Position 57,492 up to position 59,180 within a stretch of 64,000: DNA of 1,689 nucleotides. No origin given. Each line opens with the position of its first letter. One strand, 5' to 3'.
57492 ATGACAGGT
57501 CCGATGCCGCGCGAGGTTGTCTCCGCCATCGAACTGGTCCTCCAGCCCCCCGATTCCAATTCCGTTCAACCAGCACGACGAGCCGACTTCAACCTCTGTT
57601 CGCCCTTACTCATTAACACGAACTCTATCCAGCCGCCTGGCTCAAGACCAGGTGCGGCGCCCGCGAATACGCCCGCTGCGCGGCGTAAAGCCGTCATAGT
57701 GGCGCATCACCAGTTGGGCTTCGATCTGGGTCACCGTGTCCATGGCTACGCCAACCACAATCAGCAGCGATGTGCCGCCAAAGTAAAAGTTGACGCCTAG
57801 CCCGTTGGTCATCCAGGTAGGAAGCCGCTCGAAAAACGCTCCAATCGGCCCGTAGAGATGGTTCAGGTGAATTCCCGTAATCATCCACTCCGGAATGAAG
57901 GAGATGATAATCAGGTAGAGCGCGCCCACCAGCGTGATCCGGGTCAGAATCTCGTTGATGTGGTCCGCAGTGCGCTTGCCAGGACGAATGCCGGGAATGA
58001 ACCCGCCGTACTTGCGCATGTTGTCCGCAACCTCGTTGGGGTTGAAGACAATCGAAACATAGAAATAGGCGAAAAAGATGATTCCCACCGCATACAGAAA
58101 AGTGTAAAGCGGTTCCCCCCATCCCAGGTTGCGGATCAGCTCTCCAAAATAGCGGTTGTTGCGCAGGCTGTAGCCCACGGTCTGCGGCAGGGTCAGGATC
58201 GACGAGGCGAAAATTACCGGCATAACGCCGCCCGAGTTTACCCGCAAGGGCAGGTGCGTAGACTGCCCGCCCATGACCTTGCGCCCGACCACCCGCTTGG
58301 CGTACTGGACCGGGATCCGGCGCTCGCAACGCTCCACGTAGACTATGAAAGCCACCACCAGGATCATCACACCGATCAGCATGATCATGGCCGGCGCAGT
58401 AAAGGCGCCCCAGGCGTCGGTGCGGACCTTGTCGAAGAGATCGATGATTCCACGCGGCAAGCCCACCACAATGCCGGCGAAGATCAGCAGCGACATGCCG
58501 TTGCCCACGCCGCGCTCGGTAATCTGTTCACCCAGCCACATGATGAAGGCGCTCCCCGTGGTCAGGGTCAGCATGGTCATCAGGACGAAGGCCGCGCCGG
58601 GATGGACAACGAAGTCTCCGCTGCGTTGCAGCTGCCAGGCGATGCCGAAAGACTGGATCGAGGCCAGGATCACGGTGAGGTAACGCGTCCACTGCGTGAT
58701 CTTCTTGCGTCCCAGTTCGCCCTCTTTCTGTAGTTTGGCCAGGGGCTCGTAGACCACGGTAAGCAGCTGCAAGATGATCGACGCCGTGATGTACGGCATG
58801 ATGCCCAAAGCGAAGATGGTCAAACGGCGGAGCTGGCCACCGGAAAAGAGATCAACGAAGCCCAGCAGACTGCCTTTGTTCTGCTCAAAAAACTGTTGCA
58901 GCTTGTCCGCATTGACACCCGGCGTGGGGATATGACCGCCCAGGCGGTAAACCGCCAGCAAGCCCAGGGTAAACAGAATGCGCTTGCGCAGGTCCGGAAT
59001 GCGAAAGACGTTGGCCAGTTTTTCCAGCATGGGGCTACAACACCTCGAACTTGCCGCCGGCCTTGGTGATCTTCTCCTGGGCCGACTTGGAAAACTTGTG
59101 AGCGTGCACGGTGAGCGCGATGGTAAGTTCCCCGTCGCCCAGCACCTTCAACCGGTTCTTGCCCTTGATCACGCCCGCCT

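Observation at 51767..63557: Ribosomal spc/alpha operon with every long spacer occupied by a repeat hairpin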

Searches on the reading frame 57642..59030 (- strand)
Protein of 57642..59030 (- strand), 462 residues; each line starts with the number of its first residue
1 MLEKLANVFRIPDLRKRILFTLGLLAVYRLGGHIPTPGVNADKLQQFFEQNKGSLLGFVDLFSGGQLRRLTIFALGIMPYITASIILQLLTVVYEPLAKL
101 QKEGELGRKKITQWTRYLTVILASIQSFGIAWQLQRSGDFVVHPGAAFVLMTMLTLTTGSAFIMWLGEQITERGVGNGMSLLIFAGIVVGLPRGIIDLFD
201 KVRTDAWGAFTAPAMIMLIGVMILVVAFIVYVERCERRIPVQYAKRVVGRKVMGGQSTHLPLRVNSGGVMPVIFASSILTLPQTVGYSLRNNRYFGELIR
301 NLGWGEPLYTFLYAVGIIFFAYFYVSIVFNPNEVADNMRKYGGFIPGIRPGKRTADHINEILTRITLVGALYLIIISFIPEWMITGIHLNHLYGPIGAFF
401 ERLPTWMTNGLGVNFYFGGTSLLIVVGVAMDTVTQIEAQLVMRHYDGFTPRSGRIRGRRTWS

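Call 9: find_related_loci(query=window:57642-59030:-, collection=genome_contigs, flank=8000)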
Query window:57642-59030:- (462 aa) in genome_contigs; peptide patterns used: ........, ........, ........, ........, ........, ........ (x = any residue, [..] = any of these).
600 stretches matched a pattern (row limit reached: there are more); 598 encode a relative of the query (tblastn E <= 1e-3); the best 80 are kept; 80 distinct loci.
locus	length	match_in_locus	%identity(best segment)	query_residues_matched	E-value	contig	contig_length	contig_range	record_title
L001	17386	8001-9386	89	1-462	0e+0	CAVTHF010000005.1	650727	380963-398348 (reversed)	MAG: uncultured Acidobacteriota bacterium isolate MFD06085.bin.1.183 genome assembly, contig: contig_19213, whole genome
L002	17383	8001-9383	87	1-461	0e+0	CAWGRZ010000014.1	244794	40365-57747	MAG: uncultured Acidobacteriaceae bacterium isolate MFD06435.bin.1.130 genome assembly, contig: contig_67578, whole geno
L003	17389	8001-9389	86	1-462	0e+0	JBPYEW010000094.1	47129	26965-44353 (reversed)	MAG: Terriglobales bacterium isolate Bin.022.fastaField_pasture_P2 k127_331087, whole genome shotgun sequence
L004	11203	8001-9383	86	1-461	0e+0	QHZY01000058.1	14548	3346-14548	MAG: Acidobacteria bacterium isolate gp1 AA143 14_0929_09_20cm_scaffold_1130_curated, whole genome shotgun sequence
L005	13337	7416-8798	89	1-461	0e+0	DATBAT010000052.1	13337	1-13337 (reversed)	MAG TPA_asm: Terriglobales bacterium isolate SMAG_U5739 k141_1405810, whole genome shotgun sequence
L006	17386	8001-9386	87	1-461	0e+0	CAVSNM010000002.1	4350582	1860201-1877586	MAG: uncultured Acidobacteriaceae bacterium isolate MFD03346.bin.1.9 genome assembly, contig: contig_4385, whole genome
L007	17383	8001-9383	88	1-459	0e+0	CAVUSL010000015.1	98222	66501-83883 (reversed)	MAG: uncultured Acidobacteriota bacterium isolate MFD06085.bin.1.176 genome assembly, contig: contig_68324, whole genome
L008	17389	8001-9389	85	1-462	0e+0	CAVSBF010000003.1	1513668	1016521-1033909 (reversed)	MAG: uncultured Acidobacteriaceae bacterium isolate MFD05705.bin.1.23 genome assembly, contig: contig_28961, whole genom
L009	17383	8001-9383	85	1-462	0e+0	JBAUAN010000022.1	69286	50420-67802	MAG: Candidatus Sulfotelmatobacter sp. isolate MFD10734_ilm_asm_bin25 k127_619033, whole genome shotgun sequence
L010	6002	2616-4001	84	1-461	0e+0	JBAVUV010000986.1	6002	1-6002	MAG: Candidatus Sulfotelmatobacter sp. isolate MFD02578_ilm_asm_bin9 k127_164321, whole genome shotgun sequence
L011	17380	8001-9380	84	4-462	0e+0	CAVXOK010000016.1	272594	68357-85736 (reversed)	MAG: uncultured Acidobacteriaceae bacterium isolate MFD00731.bin.2.193 genome assembly, contig: contig_55515, whole geno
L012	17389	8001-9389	84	1-462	0e+0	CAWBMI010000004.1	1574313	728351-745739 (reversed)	MAG: uncultured Acidobacteriaceae bacterium isolate MFD00731.bin.1.220 genome assembly, contig: contig_3247, whole genom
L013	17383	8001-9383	87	1-461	0e+0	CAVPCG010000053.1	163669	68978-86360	MAG: uncultured Acidobacteriaceae bacterium isolate MFD10064.bin.1.5 genome assembly, contig: contig_57075, whole genome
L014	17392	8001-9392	83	1-461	0e+0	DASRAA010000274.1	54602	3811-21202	MAG TPA_asm: Candidatus Binatia bacterium isolate SMAG_U11106 k141_3078974, whole genome shotgun sequence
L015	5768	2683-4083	85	1-462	0e+0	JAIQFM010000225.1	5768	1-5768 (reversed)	MAG: Terriglobia bacterium isolate SRVP_22 SR-VP_26_10_2019_C_20cm_scaffold_24053, whole genome shotgun sequence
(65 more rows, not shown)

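Call 32: list_cluster_members(proteins=[window:57642-59030:-, window:52536-53570:-])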
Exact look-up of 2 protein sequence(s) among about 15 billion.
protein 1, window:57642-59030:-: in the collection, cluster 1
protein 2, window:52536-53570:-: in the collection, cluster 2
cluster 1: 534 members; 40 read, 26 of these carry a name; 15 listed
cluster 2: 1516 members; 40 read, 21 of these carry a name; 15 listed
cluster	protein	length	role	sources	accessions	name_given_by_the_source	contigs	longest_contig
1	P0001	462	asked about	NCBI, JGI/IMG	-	preprotein translocase subunit SecY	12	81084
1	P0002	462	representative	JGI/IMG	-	-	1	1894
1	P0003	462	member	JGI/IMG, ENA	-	preprotein translocase subunit SecY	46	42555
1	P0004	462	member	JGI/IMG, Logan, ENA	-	preprotein translocase subunit SecY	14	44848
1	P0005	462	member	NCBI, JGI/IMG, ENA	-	preprotein translocase subunit SecY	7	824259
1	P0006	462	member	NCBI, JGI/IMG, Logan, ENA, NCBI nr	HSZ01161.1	MAG TPA: preprotein translocase subunit SecY [Terriglobales bacterium] | preprotein translocase subunit SecY | preprotein translocase subunit SecY [Terriglobales bacterium]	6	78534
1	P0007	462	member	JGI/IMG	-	preprotein translocase subunit SecY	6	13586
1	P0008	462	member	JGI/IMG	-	preprotein translocase subunit SecY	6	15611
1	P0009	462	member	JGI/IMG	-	preprotein translocase subunit SecY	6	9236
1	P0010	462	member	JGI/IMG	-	preprotein translocase subunit SecY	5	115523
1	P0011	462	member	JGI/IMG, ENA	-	preprotein translocase subunit SecY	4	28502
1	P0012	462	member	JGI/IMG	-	preprotein translocase subunit SecY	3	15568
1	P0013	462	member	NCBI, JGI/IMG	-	preprotein translocase subunit SecY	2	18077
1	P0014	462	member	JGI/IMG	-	preprotein translocase subunit SecY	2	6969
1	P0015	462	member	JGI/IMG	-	preprotein translocase subunit SecY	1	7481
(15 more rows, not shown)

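Call 33: find_encoding_contigs(protein=window:57642-59030:-, flank=7000, max_places=10)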
Protein window:57642-59030:- (462 aa): 12 contigs read that carry it; 10 places shown.
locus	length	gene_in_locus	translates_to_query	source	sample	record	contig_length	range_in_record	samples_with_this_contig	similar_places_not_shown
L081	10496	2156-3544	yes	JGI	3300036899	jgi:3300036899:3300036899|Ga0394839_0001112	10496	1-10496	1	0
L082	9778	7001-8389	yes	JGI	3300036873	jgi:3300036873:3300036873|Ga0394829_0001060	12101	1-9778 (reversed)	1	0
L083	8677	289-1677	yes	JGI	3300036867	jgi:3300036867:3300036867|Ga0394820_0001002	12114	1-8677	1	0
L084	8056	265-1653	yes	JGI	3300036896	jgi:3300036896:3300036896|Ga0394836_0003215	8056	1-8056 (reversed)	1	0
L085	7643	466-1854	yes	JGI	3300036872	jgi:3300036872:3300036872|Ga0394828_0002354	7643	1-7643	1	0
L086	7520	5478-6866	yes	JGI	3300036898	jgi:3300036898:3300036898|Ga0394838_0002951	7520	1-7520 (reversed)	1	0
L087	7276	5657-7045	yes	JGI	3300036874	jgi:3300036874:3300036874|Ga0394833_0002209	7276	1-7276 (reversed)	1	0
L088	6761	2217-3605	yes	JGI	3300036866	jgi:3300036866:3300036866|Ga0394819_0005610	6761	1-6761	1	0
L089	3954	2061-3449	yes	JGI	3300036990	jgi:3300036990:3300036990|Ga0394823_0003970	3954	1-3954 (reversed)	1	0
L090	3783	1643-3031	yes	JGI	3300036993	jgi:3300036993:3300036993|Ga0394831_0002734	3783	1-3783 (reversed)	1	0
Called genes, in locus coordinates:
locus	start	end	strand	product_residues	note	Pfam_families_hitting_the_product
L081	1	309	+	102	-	?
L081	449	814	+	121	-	PF00861:Ribosomal_L18p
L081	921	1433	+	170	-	PF00333:Ribosomal_S5, PF03719:Ribosomal_S5_C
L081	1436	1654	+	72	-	PF00327:Ribosomal_L30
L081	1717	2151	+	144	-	PF00828:Ribosomal_L27A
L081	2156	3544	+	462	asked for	PF00344:SecY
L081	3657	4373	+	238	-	PF00406:ADK, PF13207:AAA_17, PF13238:AAA_18 (weak), PF17213:Hydin_ADK (faint), PF05191:ADK_lid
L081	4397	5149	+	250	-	PF00557:Peptidase_M24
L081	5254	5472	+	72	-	PF01176:eIF-1a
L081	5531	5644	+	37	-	PF00444:Ribosomal_L36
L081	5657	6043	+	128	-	PF00416:Ribosomal_S13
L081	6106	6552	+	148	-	PF00411:Ribosomal_S11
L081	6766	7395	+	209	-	PF00163:Ribosomal_S4, PF22421:SYY_C-terminal (faint), PF01479:S4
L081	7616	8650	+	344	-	PF01193:RNA_pol_L, PF01000:RNA_pol_A_bac, PF03118:RNA_pol_A_CTD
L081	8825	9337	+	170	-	PF01196:Ribosomal_L17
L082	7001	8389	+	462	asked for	PF00344:SecY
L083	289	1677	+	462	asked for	PF00344:SecY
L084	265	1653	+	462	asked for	PF00344:SecY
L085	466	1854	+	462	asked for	PF00344:SecY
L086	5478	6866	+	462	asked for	PF00344:SecY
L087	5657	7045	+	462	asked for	PF00344:SecY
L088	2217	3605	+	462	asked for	PF00344:SecY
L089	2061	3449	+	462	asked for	PF00344:SecY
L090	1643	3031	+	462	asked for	PF00344:SecY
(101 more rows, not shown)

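Call 36: find_encoding_contigs(protein=P0013, flank=7000, max_places=2)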
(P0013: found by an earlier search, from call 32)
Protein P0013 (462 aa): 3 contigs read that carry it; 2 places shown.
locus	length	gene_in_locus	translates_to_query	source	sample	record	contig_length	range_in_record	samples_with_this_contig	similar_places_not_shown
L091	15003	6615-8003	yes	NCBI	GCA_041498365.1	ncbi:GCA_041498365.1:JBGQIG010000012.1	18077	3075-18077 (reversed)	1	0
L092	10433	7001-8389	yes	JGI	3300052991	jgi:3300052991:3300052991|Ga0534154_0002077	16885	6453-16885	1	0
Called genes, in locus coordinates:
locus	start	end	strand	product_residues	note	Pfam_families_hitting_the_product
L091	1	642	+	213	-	?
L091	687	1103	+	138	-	PF00252:Ribosomal_L16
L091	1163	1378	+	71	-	PF00831:Ribosomal_L29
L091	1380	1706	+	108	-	PF00366:Ribosomal_S17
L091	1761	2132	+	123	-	PF00238:Ribosomal_L14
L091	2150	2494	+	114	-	PF00467:KOW, PF17136:ribosomal_L24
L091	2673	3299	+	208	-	PF00281:Ribosomal_L5, PF00673:Ribosomal_L5_C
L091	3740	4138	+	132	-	PF00410:Ribosomal_S8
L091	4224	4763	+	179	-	PF00347:Ribosomal_L6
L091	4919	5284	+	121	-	PF00861:Ribosomal_L18p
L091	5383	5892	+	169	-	PF00333:Ribosomal_S5, PF03719:Ribosomal_S5_C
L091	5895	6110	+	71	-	PF00327:Ribosomal_L30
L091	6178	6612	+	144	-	PF00828:Ribosomal_L27A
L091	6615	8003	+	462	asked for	PF00344:SecY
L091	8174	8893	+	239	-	PF00406:ADK, PF13207:AAA_17, PF13238:AAA_18 (faint), PF17213:Hydin_ADK (faint), PF05191:ADK_lid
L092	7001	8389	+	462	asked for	PF00344:SecY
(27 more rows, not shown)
